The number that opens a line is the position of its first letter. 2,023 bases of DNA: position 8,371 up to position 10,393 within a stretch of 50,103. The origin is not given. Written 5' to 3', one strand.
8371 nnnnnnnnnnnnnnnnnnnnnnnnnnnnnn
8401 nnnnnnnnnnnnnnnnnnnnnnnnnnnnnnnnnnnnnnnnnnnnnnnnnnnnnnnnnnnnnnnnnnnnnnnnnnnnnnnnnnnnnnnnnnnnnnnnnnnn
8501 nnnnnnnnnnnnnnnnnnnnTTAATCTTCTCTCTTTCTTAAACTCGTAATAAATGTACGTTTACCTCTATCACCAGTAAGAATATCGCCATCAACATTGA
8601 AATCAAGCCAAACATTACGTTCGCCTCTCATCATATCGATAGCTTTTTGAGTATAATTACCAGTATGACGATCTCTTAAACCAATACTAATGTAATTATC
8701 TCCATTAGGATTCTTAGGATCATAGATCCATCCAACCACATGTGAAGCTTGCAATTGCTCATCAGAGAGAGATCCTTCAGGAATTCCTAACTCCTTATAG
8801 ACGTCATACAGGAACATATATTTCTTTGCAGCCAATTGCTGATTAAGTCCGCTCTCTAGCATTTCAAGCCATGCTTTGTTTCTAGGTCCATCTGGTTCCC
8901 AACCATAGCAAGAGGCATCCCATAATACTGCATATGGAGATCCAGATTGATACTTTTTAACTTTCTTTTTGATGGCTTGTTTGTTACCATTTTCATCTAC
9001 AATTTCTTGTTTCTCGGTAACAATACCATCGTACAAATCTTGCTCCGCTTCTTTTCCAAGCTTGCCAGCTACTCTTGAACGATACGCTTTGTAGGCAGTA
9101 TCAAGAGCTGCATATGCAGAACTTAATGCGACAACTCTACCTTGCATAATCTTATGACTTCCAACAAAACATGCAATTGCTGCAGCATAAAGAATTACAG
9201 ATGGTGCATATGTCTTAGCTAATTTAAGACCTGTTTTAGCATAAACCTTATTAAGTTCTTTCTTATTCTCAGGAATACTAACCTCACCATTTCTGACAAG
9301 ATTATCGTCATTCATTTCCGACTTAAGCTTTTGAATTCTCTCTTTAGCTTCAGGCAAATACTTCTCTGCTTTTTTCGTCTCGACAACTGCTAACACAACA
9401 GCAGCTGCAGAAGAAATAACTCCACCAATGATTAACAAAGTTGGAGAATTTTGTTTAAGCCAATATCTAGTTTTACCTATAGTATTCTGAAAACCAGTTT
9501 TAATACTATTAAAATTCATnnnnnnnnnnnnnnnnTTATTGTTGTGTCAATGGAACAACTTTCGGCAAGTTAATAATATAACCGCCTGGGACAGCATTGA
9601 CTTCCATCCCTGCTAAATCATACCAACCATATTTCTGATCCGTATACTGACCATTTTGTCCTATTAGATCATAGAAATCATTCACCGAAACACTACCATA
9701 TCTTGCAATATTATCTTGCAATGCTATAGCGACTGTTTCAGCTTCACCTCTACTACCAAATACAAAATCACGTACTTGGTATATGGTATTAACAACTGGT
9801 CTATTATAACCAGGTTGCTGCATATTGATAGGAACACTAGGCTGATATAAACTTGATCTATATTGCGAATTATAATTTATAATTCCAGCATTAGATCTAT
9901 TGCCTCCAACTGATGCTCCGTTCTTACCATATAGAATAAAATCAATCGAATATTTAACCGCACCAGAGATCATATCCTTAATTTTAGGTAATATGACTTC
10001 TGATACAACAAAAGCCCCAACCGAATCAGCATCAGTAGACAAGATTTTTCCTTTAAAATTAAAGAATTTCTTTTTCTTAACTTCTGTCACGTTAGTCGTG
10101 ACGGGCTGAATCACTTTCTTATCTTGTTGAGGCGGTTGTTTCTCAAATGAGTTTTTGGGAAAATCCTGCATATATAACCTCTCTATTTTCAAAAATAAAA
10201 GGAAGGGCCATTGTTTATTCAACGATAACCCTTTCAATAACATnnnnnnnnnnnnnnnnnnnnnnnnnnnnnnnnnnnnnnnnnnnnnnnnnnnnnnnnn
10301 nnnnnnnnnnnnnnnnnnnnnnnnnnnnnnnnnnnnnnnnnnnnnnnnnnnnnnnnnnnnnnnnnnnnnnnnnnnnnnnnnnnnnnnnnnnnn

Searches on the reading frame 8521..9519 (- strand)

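Call 16: search_protein_families(library=phrogs, proteins=[window:8521-9519:-], max_evalue=0.001)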
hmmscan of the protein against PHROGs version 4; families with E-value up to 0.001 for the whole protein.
window:8521-9519:- (332 aa): 1 family
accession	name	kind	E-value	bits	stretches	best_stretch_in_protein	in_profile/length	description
phrog_2152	-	unknown function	2e-50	172.6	1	10-314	5-267/273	-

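Call 17: search_protein_families(library=pfam, proteins=[window:8521-9519:-], max_evalue=0.001)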
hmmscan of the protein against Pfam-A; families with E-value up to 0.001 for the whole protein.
window:8521-9519:- (332 aa): 1 family
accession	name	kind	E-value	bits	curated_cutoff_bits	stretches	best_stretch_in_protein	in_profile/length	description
PF19880.4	DUF6353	-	1.7e-52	178.9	25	1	21-314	2-250/253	Family of unknown function (DUF6353)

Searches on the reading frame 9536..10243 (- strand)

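Call 16: search_protein_families(library=phrogs, proteins=[window:9536-10243:-], max_evalue=0.001)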
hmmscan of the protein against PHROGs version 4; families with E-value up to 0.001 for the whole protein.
window:9536-10243:- (235 aa): 1 family
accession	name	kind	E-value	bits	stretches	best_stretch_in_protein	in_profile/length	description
phrog_4079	-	unknown function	2.6e-47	163.1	1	25-232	1-213/214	-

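Call 17: search_protein_families(library=pfam, proteins=[window:9536-10243:-], max_evalue=0.001)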
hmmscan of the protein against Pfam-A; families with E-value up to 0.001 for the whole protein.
window:9536-10243:- (235 aa): 0 families
